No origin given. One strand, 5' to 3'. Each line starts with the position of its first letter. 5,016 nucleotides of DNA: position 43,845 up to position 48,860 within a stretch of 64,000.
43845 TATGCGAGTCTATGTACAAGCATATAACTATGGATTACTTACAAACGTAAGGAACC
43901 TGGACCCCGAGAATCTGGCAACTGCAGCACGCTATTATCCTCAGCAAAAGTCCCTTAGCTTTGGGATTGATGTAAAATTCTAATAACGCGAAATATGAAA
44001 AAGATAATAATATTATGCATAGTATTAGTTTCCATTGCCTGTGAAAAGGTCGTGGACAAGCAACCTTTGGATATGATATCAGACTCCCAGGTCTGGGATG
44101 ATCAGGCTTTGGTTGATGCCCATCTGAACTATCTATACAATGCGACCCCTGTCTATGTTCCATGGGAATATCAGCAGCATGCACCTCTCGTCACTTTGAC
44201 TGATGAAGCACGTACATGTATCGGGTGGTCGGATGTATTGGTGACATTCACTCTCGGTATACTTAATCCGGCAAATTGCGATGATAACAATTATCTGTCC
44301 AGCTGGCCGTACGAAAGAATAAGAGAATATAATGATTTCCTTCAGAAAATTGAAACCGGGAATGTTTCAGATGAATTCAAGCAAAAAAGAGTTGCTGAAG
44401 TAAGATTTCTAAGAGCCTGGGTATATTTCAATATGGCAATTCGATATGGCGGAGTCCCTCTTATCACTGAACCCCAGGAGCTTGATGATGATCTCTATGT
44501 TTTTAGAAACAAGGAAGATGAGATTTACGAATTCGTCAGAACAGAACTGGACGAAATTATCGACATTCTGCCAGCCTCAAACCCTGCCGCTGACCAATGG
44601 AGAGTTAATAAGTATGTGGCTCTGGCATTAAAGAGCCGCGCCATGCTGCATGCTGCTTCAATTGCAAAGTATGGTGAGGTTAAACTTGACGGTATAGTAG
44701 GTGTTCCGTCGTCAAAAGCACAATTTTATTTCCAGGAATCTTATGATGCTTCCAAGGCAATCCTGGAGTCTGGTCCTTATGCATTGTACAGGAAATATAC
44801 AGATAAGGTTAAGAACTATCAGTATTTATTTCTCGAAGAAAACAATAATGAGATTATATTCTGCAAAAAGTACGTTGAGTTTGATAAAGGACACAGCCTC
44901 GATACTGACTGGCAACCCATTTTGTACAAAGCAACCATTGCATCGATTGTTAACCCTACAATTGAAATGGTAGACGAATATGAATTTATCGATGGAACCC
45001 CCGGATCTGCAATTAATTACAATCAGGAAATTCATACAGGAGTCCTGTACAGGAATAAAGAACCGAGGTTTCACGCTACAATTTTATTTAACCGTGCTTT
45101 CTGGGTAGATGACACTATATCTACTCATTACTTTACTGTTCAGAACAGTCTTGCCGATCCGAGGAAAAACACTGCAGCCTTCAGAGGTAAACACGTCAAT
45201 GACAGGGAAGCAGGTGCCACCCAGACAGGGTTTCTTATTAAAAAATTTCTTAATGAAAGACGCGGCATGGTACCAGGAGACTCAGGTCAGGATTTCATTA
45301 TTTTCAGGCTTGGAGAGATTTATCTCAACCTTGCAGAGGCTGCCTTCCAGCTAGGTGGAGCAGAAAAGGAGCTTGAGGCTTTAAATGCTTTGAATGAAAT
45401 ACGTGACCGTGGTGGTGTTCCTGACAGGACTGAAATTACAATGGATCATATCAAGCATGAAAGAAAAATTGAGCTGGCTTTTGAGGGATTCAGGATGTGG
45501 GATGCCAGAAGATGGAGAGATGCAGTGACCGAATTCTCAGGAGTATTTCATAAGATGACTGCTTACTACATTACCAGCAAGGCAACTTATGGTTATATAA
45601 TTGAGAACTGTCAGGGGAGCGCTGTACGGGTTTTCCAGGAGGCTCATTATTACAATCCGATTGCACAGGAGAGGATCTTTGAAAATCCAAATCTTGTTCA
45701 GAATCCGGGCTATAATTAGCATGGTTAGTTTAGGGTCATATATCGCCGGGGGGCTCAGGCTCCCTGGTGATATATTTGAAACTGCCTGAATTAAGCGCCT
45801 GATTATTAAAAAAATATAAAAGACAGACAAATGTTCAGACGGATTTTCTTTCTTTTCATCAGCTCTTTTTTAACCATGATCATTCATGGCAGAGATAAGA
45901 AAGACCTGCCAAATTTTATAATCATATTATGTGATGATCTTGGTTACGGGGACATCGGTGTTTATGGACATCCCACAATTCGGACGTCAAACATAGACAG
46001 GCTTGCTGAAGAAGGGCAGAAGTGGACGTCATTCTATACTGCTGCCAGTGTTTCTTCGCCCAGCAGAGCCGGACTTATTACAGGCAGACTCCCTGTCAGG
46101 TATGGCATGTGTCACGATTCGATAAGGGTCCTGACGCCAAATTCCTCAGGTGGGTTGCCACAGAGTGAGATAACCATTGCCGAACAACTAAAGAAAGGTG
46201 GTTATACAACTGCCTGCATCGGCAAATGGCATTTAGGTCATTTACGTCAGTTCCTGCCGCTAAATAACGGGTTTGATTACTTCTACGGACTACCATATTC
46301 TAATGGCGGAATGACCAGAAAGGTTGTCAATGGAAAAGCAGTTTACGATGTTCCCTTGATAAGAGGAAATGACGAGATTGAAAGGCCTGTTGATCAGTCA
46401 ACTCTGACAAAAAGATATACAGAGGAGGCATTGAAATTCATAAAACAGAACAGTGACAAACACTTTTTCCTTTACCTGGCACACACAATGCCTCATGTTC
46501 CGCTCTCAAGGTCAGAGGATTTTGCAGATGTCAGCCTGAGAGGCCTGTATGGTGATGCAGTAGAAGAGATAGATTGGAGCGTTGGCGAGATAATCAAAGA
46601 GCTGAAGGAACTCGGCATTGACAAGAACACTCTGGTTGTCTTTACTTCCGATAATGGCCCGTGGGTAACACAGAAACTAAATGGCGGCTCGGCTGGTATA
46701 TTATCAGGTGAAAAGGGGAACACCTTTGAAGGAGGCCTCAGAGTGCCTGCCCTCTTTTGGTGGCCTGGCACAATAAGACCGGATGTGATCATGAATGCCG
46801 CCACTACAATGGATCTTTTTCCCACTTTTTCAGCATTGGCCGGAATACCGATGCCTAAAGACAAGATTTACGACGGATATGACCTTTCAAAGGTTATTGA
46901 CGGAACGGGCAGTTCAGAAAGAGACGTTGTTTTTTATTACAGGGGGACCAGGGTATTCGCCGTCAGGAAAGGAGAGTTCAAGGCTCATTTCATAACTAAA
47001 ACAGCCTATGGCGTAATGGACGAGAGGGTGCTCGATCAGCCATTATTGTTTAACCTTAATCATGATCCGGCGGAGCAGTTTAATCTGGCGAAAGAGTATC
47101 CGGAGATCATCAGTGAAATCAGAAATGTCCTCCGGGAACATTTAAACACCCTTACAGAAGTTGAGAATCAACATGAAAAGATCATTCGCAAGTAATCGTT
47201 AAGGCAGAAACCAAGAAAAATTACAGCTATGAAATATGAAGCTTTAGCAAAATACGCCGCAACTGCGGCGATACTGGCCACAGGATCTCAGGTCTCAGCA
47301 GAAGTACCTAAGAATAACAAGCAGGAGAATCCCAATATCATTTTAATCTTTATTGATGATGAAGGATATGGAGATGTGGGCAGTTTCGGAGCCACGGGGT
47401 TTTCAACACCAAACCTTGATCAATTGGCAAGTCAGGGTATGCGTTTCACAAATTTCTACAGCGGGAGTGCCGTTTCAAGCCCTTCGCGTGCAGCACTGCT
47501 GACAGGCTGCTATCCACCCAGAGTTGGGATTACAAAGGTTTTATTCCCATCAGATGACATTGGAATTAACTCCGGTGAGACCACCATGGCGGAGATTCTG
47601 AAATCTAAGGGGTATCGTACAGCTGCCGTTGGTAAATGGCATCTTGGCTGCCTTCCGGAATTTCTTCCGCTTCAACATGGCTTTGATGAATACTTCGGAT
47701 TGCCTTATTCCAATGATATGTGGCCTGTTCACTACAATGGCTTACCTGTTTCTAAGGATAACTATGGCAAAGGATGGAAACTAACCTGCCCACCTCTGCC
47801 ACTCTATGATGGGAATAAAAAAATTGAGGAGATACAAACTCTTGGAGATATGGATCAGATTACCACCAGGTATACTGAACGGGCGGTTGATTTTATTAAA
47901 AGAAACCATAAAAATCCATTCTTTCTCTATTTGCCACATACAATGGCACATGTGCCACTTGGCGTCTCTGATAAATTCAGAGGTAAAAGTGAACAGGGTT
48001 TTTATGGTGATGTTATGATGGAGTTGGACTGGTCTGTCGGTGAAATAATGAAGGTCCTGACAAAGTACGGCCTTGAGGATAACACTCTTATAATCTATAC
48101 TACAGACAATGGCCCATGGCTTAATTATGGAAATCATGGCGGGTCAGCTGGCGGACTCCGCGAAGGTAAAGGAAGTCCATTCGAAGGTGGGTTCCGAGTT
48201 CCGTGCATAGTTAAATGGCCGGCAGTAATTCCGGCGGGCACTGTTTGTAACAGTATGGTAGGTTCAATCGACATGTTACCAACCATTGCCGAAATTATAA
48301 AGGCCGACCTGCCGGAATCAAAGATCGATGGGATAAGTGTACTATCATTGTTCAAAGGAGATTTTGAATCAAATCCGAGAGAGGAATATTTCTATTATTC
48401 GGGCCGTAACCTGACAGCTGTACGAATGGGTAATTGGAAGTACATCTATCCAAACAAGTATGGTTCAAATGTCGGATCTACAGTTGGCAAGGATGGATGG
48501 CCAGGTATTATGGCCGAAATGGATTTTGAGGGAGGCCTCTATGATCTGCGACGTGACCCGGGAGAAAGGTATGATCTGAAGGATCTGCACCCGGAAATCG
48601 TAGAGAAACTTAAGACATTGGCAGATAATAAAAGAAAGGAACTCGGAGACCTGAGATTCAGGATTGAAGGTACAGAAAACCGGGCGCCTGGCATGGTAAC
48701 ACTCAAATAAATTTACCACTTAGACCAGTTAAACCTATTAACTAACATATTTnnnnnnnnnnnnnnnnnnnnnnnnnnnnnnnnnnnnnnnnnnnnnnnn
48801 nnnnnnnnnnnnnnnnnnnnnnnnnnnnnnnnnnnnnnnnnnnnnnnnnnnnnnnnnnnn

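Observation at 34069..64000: PUL-2: sulfatase-rich locus built on five GH172 and two GH116 genes plus fucI/fucP, a candidate system for a sulfated D-arabinofuranose- or L-fucose-configured glycan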

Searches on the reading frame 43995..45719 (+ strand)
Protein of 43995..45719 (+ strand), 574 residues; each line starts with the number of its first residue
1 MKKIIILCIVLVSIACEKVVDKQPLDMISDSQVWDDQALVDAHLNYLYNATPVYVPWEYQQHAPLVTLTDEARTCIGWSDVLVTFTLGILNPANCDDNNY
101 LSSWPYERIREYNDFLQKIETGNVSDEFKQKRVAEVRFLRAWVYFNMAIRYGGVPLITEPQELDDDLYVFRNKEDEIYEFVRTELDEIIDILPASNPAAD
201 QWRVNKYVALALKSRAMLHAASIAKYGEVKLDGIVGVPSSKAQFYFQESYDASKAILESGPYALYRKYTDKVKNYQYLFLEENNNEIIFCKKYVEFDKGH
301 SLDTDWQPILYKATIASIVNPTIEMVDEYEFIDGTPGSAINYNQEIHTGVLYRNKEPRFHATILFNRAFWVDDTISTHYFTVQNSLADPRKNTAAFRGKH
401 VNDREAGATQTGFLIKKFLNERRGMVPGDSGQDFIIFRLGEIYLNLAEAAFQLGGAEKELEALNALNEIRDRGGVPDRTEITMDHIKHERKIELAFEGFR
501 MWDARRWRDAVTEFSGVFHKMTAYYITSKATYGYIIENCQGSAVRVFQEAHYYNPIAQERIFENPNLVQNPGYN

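Call 3: search_protein_families(library=pfam, proteins=[window:43995-45719:+], max_evalue=0.001)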
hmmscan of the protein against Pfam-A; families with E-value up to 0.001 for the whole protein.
window:43995-45719:+ (574 aa): 2 families
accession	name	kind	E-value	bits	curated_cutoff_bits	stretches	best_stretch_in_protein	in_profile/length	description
PF07980.17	SusD_RagB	-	3.4e-53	181.7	23.1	1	285-573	1-297/297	SusD family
PF14322.12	SusD-like_3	-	1.8e-14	54.9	27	1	22-218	5-191/191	Starch-binding associating with outer membrane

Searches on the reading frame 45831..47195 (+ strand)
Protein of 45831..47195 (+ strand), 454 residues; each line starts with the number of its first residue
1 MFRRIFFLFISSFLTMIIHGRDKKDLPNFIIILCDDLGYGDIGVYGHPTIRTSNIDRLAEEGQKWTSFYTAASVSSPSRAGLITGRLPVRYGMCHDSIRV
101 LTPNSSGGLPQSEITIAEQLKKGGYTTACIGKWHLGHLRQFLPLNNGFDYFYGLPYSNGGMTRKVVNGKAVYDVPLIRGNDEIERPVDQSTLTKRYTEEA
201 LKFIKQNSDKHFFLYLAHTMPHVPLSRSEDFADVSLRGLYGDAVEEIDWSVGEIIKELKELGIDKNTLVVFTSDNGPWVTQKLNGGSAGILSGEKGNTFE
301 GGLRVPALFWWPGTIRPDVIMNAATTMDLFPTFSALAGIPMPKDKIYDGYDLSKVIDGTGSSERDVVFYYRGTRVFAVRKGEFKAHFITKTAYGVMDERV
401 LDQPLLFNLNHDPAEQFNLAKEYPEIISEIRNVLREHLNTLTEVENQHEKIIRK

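Call 3: search_protein_families(library=pfam, proteins=[window:45831-47195:+], max_evalue=0.001)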
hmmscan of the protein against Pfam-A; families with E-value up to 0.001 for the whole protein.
window:45831-47195:+ (454 aa): 4 families
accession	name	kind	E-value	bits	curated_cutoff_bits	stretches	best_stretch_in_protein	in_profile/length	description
PF00884.28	Sulfatase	-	2.8e-62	211.2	25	1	27-339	1-301/301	Sulfatase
PF14707.11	Sulfatase_C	-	4.7e-22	79.4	30.9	1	362-450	1-105/127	C-terminal region of aryl-sulfatase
PF16347.10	SGSH_C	-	2.8e-07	31.2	29.3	1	298-440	11-150/154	N-sulphoglucosamine sulphohydrolase, C-terminal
PF01663.27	Phosphodiest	-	1.2e-06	28.8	23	0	240-276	184-220/342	Type I phosphodiesterase / nucleotide pyrophosphatase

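Call 9: search_protein_families(library=ncbifam, proteins=[window:45831-47195:+], max_evalue=0.00001)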
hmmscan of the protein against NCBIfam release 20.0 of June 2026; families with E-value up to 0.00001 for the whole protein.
window:45831-47195:+ (454 aa): 4 families
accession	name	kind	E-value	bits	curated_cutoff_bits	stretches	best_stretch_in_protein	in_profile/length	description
NF010322.0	PRK13759.1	equivalog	6.4e-38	130.5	481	2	24-137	4-109/486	arylsulfatase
TIGR03417.1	chol_sulfatase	equivalog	2.2e-33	115.9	433.45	2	237-432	253-431/500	choline-sulfatase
NF045661.1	HdlasePehA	equivalog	1.1e-24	87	900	2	28-131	4-98/506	phosphoric/sulfuric ester hydrolase PehA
NF052527.1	Mn_arylsulf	exception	1.3e-17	63.9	850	1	243-444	270-458/479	manganese-dependent arylsulfatase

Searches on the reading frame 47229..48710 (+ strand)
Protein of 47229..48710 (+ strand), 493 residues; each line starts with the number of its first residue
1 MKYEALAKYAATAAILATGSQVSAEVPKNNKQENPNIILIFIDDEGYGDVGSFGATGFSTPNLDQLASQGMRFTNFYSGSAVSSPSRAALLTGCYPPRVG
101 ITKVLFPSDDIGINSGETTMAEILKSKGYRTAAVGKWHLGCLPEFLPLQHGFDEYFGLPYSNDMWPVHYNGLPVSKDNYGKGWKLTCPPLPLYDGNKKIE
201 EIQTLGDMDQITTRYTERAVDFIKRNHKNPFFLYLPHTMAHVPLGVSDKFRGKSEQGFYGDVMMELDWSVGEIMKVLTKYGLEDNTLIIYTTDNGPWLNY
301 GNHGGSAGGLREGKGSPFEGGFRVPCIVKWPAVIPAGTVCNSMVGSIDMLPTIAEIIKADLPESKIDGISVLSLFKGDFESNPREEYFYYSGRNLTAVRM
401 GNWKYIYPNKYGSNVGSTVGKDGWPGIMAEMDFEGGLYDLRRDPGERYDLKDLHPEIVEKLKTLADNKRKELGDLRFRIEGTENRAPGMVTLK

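Call 3: search_protein_families(library=pfam, proteins=[window:47229-48710:+], max_evalue=0.001)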
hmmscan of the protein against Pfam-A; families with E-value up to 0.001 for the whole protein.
window:47229-48710:+ (493 aa): 4 families
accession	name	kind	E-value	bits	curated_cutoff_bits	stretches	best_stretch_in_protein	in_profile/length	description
PF00884.28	Sulfatase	-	5.1e-55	187.3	25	1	35-356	1-298/301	Sulfatase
PF14707.11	Sulfatase_C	-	6.8e-12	46.5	30.9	1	383-472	2-96/127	C-terminal region of aryl-sulfatase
PF16347.10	SGSH_C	-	1.8e-11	44.8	29.3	1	318-447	12-128/154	N-sulphoglucosamine sulphohydrolase, C-terminal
PF01663.27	Phosphodiest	-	4.5e-05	23.6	23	1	59-295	19-220/342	Type I phosphodiesterase / nucleotide pyrophosphatase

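Call 9: search_protein_families(library=ncbifam, proteins=[window:47229-48710:+], max_evalue=0.00001)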
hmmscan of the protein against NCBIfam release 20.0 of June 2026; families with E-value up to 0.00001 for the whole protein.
window:47229-48710:+ (493 aa): 4 families
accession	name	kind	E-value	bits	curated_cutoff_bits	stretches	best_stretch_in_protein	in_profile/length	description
NF010322.0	PRK13759.1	equivalog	7.5e-42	143.4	481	2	31-139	3-107/486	arylsulfatase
TIGR03417.1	chol_sulfatase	equivalog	2.2e-33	115.9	433.45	2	253-408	250-399/500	choline-sulfatase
NF045661.1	HdlasePehA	equivalog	1.1e-28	100.2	900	2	259-399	284-417/506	phosphoric/sulfuric ester hydrolase PehA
NF052527.1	Mn_arylsulf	exception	9.7e-20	70.9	850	1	35-139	2-103/479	manganese-dependent arylsulfatase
